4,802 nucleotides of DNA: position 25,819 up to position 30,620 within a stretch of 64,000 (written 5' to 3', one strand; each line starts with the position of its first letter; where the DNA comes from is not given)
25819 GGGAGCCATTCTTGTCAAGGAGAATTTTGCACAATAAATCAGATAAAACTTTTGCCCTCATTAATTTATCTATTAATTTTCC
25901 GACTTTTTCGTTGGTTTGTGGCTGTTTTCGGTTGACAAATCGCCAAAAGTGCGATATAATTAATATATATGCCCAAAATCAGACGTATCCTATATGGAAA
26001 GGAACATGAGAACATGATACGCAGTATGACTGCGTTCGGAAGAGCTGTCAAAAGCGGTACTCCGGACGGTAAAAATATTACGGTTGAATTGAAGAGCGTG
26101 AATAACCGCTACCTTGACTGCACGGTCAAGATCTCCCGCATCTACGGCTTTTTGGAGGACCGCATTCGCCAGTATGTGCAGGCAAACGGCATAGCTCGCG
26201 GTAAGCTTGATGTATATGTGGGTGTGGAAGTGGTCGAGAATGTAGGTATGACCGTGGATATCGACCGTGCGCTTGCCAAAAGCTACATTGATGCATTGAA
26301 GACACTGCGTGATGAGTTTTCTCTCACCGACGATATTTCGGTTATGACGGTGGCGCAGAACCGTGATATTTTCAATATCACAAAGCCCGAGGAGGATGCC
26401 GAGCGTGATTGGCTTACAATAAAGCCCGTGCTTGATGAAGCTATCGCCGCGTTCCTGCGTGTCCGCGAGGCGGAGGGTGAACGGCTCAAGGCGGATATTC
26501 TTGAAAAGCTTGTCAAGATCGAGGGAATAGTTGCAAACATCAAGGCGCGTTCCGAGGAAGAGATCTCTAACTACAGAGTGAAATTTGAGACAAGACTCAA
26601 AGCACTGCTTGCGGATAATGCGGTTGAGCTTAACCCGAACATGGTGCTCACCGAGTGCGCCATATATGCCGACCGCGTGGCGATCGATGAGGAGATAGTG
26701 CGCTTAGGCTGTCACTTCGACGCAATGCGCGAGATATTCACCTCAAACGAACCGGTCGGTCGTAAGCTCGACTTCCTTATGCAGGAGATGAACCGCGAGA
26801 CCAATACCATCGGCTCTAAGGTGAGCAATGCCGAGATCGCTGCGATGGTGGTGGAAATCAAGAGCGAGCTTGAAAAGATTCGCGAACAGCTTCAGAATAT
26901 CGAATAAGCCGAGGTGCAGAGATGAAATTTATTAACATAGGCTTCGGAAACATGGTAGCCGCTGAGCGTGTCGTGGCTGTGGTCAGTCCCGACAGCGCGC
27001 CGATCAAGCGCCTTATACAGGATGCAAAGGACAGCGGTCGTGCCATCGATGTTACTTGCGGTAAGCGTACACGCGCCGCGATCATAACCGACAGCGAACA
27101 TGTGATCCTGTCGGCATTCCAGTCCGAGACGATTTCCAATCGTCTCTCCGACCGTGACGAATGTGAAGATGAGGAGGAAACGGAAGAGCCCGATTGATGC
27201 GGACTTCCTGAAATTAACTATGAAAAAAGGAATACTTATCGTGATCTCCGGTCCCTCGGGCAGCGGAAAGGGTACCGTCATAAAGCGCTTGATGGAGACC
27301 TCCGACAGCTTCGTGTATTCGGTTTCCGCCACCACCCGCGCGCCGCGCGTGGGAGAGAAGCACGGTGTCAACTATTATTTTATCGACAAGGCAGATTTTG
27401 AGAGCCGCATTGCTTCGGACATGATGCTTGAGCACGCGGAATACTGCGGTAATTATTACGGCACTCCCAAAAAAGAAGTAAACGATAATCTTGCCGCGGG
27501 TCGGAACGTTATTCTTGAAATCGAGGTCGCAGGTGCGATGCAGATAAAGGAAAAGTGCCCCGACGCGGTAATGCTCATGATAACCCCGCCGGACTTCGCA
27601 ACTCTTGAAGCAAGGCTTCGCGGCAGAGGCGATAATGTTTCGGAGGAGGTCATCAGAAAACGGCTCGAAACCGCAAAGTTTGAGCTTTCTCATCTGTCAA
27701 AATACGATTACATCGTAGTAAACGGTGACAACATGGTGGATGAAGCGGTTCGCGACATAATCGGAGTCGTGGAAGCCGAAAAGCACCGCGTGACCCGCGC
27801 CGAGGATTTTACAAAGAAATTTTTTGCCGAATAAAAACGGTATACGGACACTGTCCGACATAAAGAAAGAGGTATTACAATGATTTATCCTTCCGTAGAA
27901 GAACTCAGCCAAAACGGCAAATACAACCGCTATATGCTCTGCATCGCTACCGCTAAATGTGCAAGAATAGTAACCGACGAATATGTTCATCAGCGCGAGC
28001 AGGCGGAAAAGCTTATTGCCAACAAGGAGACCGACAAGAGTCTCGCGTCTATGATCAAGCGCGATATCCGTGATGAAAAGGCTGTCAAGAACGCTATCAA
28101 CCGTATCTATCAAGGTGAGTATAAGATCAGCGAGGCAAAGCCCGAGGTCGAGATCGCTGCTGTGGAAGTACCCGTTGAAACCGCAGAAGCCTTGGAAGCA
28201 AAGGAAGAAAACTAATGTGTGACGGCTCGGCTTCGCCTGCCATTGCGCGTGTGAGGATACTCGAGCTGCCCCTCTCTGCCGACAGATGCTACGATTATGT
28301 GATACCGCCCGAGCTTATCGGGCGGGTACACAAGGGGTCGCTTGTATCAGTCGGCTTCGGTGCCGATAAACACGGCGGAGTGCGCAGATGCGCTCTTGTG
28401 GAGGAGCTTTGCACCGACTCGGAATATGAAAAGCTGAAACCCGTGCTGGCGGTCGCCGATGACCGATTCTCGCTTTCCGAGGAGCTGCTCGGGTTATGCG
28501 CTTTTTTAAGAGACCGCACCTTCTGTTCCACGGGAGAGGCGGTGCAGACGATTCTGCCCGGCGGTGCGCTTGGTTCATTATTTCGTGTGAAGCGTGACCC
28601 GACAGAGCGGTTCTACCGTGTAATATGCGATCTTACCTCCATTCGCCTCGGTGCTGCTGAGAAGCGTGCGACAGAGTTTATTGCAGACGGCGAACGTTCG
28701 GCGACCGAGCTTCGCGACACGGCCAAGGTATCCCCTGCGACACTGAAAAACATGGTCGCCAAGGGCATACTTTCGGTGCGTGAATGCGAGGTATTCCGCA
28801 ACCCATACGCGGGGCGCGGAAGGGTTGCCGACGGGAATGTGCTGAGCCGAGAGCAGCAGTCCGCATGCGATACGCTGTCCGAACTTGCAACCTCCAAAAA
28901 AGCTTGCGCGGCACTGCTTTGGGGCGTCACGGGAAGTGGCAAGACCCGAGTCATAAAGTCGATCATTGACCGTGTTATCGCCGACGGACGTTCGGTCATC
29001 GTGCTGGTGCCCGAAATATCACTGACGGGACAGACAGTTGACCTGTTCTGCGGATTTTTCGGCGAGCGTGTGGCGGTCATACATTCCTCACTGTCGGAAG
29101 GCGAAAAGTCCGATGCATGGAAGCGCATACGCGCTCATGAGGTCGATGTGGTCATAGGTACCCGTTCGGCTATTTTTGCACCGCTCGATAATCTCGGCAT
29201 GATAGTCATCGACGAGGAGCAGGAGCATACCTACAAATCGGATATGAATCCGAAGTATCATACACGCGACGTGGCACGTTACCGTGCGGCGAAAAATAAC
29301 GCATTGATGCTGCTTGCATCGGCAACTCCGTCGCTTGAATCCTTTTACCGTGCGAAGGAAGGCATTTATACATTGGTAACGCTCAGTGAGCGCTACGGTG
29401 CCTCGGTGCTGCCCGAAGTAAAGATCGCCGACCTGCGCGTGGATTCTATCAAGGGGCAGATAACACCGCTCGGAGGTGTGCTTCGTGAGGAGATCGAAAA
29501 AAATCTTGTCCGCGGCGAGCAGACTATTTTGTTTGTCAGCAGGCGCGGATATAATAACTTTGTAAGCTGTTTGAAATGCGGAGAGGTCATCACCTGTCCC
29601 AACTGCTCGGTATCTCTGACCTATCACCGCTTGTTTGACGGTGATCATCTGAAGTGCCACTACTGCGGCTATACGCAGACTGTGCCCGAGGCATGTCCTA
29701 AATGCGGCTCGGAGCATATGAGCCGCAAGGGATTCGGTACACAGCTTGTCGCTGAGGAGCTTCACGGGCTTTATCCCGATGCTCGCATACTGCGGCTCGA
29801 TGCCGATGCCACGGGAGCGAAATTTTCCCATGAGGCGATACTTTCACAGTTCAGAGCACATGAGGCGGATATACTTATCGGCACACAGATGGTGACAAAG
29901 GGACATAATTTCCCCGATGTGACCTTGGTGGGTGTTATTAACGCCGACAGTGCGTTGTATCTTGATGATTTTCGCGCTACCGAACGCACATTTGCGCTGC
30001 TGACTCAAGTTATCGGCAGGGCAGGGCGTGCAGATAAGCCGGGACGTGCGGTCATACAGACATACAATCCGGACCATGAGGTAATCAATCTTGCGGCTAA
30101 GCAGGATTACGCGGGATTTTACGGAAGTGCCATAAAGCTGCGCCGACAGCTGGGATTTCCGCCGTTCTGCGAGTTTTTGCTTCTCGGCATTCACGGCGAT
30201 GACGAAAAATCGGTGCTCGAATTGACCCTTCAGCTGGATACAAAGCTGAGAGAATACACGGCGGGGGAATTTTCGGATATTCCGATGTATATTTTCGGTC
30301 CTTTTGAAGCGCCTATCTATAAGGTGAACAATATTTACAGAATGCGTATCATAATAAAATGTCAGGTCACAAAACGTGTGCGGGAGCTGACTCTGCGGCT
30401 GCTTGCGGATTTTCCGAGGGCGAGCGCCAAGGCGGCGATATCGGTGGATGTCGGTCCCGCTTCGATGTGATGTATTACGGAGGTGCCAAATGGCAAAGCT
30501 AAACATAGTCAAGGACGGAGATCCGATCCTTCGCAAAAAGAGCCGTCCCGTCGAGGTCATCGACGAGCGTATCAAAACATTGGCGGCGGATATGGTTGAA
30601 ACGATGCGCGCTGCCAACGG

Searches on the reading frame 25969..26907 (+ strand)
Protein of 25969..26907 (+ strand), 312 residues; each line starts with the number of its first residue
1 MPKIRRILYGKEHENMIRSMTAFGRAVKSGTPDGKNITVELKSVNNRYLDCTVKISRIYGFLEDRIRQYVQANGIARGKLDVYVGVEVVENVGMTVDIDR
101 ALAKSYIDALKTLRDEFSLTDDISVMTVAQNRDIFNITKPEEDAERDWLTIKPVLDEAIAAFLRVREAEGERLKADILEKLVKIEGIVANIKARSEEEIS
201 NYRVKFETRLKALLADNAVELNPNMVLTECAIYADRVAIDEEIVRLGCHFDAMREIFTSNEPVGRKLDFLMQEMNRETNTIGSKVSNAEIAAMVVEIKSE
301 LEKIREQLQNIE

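Call 61: search_protein_families(library=pfam, proteins=[window:25969-26907:+], max_evalue=0.001)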
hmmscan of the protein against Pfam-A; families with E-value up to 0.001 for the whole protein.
window:25969-26907:+ (312 aa): 2 families
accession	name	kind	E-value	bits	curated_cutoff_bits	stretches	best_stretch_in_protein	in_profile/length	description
PF08340.16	YicC-like_C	-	3.2e-42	143.9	27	1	191-312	1-120/120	Endoribonuclease YicC-like, C-terminal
PF03755.18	YicC-like_N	-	8.3e-41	140.4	25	1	17-174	1-155/156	Endoribonuclease YicC-like, N-terminal region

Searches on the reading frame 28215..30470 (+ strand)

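Call 61: search_protein_families(library=pfam, proteins=[window:28215-30470:+], max_evalue=0.001)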
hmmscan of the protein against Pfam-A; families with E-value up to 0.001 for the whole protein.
window:28215-30470:+ (751 aa): 6 families
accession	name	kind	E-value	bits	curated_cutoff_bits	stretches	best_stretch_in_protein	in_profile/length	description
PF00270.35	DEAD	-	5.7e-15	55.9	26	1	232-375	16-162/167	DEAD/DEAH box helicase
PF04851.21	ResIII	-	8.2e-15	55.5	22.5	1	211-373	5-163/164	Type III restriction enzyme, res subunit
PF17764.6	PriA_3primeBD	-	1.1e-14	54.4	22.7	1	18-115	4-96/96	3'DNA-binding domain (3'BD)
PF18074.6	PriA_C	-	1.9e-14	54.7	26.9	1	650-748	1-95/95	Primosomal protein N C-terminal domain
PF00271.37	Helicase_C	-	1.5e-12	48.2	23.5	1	538-606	53-109/110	Helicase conserved C-terminal domain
PF18319.7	Zn_ribbon_PriA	-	2.4e-09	37.4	26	1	461-488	1-26/27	PriA DNA helicase Cys-rich region (CRR) domain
